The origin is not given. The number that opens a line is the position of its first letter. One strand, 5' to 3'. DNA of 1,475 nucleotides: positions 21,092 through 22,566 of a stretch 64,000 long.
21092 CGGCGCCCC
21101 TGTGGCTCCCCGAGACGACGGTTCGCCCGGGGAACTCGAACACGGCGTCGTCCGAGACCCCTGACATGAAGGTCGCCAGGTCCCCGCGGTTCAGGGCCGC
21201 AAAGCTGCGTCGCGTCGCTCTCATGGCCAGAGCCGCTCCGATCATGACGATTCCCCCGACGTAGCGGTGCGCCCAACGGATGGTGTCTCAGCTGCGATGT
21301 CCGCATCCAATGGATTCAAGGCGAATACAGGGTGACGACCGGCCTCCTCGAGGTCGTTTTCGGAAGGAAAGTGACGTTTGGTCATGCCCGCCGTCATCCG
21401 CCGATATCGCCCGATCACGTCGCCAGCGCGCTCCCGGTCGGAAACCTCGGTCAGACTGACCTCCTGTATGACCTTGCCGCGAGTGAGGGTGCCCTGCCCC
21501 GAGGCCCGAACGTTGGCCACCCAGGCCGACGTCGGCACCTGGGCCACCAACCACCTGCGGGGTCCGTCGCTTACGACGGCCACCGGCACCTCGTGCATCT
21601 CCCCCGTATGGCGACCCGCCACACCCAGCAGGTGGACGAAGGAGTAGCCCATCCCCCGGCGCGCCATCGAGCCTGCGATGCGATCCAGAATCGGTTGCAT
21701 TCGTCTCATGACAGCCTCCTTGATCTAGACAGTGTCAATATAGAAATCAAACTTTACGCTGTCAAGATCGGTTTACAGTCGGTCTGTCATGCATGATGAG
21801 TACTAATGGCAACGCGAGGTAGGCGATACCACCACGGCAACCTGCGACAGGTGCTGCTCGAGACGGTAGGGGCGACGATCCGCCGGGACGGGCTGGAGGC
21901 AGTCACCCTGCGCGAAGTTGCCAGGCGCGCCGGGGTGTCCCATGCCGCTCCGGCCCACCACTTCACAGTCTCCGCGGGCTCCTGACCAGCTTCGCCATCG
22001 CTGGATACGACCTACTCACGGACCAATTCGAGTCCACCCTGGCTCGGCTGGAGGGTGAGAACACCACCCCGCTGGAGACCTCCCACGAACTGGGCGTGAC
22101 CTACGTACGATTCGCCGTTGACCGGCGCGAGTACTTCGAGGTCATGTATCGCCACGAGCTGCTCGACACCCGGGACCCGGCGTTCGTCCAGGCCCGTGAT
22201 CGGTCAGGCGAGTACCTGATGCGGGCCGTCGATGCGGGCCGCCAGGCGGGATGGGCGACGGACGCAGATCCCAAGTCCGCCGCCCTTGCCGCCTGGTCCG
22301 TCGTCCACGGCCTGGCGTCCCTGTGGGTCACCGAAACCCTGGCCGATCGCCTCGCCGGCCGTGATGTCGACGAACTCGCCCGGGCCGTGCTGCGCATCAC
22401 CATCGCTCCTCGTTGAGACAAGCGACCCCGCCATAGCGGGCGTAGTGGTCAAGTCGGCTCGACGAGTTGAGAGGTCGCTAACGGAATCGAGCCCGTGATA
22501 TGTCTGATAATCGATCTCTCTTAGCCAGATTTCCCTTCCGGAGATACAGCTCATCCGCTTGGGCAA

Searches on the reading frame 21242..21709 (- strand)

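Call 61: search_protein_families(library=pfam, proteins=[window:21242-21709:-], max_evalue=0.00001)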
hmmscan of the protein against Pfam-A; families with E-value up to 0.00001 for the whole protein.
window:21242-21709:- (155 aa): 1 family
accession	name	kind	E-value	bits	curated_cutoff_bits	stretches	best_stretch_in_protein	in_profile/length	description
PF04075.20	F420H2_quin_red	-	4.3e-07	30.5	22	1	5-95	6-99/130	F420H(2)-dependent quinone reductase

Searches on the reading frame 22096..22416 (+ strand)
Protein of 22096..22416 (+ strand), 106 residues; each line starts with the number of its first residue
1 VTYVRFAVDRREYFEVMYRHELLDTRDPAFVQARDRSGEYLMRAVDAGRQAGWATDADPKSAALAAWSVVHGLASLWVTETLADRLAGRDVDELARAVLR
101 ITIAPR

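Call 43: search_protein_families(library=pfam, proteins=[window:22096-22416:+], max_evalue=0.001)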
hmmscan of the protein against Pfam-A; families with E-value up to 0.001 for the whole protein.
window:22096-22416:+ (106 aa): 2 families
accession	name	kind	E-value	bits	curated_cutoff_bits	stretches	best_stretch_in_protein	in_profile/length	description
PF13305.11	TetR_C_33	-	1.7e-14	54.7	26.8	1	2-100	7-101/103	Tetracyclin repressor-like, C-terminal domain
PF17932.6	TetR_C_24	-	1.1e-05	26.1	26.4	1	2-74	14-88/114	Tetracyclin repressor-like, C-terminal domain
